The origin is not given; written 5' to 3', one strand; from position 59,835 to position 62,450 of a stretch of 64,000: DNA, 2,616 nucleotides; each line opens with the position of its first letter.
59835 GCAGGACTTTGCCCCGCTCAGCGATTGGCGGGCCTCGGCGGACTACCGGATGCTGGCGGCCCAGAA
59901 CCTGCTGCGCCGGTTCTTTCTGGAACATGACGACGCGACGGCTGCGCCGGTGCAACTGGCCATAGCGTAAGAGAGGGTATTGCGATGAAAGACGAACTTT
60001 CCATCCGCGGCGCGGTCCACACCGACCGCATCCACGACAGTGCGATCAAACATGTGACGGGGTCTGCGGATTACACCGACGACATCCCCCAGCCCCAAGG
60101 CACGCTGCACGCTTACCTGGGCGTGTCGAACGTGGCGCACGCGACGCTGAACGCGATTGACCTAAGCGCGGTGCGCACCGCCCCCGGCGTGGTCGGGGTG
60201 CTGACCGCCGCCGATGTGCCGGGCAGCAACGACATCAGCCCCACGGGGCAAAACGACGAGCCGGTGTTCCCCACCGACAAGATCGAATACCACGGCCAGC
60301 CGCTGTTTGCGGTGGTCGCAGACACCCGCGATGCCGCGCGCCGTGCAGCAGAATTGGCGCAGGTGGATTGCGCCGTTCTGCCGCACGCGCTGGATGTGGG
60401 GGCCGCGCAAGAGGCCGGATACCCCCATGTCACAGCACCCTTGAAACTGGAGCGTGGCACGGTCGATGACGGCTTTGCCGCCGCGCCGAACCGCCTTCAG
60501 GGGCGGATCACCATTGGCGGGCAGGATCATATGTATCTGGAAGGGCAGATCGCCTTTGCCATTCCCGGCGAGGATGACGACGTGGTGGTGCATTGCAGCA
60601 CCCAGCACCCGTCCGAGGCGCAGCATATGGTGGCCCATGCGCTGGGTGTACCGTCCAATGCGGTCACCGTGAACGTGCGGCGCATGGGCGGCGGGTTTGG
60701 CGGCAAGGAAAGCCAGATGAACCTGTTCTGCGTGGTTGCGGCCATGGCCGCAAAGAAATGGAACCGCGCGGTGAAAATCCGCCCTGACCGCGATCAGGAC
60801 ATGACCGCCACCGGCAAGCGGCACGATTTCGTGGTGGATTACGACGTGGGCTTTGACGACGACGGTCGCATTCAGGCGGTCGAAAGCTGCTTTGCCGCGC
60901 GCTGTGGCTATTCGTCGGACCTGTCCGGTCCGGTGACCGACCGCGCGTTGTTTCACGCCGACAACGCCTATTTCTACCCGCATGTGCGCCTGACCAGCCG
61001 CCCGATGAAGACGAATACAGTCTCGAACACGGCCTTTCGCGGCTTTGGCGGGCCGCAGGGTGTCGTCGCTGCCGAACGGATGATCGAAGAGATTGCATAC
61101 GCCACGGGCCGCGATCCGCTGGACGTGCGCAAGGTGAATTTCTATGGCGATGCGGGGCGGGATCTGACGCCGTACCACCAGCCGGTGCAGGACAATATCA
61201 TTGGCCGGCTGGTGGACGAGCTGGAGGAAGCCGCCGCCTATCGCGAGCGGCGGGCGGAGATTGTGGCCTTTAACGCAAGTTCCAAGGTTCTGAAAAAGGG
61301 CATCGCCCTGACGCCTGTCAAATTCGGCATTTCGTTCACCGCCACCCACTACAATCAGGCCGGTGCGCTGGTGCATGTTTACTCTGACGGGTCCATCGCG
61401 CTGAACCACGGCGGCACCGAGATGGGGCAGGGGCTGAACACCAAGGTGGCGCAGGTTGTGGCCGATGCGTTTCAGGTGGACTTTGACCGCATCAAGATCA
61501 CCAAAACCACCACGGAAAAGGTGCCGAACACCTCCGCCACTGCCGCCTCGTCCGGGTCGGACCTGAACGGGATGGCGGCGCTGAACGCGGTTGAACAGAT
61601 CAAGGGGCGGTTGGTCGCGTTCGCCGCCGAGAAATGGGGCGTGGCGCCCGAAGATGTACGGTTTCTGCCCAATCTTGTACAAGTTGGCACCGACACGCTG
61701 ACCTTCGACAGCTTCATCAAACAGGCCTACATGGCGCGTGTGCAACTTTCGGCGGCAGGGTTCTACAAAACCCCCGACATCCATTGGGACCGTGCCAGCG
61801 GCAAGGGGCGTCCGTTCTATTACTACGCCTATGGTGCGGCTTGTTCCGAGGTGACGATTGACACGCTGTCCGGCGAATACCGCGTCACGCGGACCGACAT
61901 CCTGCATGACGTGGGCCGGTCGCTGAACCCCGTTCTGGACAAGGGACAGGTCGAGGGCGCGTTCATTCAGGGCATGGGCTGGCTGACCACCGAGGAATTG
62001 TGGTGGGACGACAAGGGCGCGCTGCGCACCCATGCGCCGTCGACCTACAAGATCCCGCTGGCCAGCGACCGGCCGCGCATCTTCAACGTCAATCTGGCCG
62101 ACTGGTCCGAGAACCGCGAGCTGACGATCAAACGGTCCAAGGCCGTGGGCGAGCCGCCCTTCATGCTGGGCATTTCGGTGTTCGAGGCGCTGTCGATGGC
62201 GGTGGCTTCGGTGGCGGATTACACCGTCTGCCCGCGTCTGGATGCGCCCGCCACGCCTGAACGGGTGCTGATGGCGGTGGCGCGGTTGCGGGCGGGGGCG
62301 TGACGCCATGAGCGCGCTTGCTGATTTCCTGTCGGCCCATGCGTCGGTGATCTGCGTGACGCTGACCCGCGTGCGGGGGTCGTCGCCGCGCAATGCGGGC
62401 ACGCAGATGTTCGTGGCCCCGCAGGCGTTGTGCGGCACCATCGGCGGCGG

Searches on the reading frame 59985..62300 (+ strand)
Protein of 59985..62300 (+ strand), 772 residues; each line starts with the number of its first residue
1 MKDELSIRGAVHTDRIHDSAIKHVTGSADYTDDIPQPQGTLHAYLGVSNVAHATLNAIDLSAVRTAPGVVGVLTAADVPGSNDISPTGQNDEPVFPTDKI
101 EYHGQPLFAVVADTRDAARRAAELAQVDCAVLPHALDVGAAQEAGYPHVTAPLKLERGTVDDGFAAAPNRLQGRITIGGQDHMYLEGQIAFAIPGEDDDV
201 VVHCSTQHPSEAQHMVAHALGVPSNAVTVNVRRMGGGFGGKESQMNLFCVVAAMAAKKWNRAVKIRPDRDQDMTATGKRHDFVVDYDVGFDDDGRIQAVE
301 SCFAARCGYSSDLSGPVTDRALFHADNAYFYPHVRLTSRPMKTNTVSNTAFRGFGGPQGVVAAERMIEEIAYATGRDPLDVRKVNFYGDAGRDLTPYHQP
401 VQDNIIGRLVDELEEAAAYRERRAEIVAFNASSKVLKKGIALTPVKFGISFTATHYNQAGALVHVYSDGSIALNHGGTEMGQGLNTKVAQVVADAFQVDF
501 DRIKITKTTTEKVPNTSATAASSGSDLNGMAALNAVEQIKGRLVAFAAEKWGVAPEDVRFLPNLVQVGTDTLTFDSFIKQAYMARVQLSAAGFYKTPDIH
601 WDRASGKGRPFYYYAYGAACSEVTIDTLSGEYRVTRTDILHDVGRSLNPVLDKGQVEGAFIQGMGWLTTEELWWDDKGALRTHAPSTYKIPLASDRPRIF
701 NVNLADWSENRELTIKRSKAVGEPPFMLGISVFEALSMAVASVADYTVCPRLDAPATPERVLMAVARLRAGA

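Call 87: search_protein_families(library=pfam, proteins=[window:59985-62300:+], max_evalue=0.001)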
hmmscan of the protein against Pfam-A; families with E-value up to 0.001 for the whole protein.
window:59985-62300:+ (772 aa): 3 families
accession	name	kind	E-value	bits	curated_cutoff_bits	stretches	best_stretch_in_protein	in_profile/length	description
PF20256.3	MoCoBD_2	-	4.3e-99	332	27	1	413-697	2-283/283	Molybdopterin cofactor-binding domain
PF02738.23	MoCoBD_1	-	5.3e-83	278.3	27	1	151-386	11-244/244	Molybdopterin cofactor-binding domain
PF01315.27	Ald_Xan_dh_C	-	2.6e-27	95.7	31.3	1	25-131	1-108/110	Aldehyde oxidase and xanthine dehydrogenase, a/b hammerhead domain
